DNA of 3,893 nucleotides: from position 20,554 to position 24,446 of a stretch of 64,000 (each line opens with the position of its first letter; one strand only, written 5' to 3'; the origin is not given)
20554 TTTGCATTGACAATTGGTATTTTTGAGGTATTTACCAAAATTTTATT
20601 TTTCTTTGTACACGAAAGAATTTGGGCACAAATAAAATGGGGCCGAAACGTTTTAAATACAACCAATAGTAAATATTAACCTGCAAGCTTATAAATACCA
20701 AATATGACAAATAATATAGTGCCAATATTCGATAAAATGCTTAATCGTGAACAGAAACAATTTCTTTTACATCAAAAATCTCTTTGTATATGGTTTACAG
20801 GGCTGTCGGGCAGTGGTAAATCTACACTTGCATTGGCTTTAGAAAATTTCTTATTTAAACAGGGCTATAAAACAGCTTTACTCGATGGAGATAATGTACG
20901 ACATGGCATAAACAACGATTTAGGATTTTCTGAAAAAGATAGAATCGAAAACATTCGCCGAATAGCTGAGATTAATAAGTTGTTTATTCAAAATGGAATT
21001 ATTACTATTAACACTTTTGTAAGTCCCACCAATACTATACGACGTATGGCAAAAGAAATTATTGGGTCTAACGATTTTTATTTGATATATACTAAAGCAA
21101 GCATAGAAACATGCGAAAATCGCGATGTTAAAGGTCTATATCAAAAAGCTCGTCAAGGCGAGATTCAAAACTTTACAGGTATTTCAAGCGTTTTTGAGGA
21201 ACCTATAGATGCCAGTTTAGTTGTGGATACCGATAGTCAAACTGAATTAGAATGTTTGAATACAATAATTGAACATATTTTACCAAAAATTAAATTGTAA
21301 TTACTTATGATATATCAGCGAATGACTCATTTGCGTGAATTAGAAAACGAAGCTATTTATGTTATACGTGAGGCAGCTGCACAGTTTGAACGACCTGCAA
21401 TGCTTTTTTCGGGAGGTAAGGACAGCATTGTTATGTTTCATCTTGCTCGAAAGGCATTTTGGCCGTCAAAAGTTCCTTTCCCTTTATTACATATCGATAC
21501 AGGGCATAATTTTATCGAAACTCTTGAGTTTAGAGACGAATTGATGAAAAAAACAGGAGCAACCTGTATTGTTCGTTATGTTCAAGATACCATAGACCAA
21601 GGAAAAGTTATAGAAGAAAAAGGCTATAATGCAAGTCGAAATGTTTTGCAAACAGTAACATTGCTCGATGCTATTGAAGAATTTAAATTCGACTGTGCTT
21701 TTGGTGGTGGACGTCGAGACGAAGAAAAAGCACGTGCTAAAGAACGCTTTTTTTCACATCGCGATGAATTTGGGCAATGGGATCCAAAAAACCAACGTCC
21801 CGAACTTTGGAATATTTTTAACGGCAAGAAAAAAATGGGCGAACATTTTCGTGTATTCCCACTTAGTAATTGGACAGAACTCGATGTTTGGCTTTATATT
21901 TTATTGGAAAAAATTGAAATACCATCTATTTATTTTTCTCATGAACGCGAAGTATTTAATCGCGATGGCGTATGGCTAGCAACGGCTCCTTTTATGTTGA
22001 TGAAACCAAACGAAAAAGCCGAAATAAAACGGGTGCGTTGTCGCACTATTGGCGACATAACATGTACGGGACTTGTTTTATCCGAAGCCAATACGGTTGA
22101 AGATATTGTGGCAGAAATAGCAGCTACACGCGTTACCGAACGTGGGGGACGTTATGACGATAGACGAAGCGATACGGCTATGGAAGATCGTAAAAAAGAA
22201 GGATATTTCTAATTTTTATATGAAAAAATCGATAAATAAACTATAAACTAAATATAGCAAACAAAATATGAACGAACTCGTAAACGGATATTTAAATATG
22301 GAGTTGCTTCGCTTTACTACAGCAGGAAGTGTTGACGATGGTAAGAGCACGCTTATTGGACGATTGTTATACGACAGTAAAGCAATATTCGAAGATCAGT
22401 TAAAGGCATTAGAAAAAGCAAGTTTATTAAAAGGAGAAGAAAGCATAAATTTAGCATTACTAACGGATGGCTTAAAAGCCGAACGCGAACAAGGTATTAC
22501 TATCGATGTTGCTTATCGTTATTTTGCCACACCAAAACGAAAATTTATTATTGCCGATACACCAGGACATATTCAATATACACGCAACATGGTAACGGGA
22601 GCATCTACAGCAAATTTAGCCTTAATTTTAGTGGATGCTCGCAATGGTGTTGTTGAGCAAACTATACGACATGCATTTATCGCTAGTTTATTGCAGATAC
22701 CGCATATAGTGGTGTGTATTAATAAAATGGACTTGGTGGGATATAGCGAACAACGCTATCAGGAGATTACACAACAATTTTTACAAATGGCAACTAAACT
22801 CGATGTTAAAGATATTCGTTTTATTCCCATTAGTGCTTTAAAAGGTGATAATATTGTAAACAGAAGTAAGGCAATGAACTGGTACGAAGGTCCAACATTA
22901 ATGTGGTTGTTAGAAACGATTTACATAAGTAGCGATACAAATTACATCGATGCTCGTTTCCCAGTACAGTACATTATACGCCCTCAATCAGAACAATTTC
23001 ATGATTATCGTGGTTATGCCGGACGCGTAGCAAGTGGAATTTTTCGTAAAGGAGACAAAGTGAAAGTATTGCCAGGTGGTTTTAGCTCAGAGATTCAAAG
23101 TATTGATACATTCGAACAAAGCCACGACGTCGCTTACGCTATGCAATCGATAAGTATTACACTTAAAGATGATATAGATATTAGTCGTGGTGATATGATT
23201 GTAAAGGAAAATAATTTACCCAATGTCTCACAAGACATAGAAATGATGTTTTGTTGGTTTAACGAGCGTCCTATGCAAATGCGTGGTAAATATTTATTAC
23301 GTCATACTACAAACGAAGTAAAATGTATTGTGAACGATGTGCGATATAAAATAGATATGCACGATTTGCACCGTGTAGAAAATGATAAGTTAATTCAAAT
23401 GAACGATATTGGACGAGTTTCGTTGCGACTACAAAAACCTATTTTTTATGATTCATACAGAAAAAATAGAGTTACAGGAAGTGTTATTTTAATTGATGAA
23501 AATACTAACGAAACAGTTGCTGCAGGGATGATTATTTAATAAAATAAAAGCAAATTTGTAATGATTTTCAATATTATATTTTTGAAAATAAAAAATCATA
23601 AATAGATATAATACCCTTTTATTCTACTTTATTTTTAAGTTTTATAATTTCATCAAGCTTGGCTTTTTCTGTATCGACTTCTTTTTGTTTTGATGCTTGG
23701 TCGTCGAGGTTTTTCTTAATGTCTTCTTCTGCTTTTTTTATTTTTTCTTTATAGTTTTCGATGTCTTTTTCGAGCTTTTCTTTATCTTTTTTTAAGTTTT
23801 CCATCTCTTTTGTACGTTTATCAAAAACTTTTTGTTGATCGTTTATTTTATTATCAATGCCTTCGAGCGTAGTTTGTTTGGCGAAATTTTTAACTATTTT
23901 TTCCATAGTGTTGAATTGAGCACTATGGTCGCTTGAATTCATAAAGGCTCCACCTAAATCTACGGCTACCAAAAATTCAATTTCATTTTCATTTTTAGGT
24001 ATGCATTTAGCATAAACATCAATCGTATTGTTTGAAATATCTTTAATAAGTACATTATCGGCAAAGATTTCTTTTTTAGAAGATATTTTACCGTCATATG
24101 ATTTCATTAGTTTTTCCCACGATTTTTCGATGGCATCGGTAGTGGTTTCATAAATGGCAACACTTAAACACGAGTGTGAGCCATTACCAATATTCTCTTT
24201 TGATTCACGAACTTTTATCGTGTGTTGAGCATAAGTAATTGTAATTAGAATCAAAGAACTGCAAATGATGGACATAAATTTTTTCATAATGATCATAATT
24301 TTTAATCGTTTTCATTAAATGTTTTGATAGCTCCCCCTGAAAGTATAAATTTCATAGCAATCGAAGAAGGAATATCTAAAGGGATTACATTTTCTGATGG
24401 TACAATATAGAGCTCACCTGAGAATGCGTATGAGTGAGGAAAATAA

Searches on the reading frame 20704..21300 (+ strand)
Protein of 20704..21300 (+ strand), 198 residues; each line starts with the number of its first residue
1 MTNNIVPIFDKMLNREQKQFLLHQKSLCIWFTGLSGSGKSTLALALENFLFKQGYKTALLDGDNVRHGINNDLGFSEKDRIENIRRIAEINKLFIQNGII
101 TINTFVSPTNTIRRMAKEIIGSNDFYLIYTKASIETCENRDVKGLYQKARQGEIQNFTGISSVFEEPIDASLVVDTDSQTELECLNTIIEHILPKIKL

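Call 8: search_protein_families(library=pfam, proteins=[window:20704-21300:+], max_evalue=0.0001)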
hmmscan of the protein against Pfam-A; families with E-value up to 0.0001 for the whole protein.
window:20704-21300:+ (198 aa): 3 families
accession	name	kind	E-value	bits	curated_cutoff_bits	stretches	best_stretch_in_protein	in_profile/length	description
PF01583.26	APS_kinase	-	1.7e-60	203.9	21.1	1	26-175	2-152/152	Adenylylsulphate kinase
PF01656.29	CbiA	-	1.7e-06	28.5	25.4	1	34-119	7-96/125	CobQ/CobB/MinD/ParA nucleotide binding domain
PF13671.12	AAA_33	-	4.4e-05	24.2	27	1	29-142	2-116/143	AAA domain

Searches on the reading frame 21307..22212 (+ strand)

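Call 8: search_protein_families(library=pfam, proteins=[window:21307-22212:+], max_evalue=0.0001)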
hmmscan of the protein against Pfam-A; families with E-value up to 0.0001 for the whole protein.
window:21307-22212:+ (301 aa): 1 family
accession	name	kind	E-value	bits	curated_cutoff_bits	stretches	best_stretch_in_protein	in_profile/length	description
PF01507.26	PAPS_reduct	-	3.2e-44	151.5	22.5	1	30-255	2-174/175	Phosphoadenosine phosphosulfate reductase domain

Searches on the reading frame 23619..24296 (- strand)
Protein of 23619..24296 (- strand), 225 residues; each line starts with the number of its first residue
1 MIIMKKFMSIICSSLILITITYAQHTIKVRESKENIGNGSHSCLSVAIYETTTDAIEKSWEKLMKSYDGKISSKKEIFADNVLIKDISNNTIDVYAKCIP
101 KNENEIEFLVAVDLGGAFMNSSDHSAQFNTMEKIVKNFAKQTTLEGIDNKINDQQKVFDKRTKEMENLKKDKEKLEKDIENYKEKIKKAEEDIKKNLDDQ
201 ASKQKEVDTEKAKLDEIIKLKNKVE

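Call 8: search_protein_families(library=pfam, proteins=[window:23619-24296:-], max_evalue=0.0001)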
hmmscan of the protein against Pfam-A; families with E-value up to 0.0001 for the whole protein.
window:23619-24296:- (225 aa): 1 family
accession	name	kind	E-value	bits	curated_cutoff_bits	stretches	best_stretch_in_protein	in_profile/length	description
PF05852.16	DUF848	-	1.9e-05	25.3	25.3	1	104-212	14-123/145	Gammaherpesvirus protein of unknown function (DUF848)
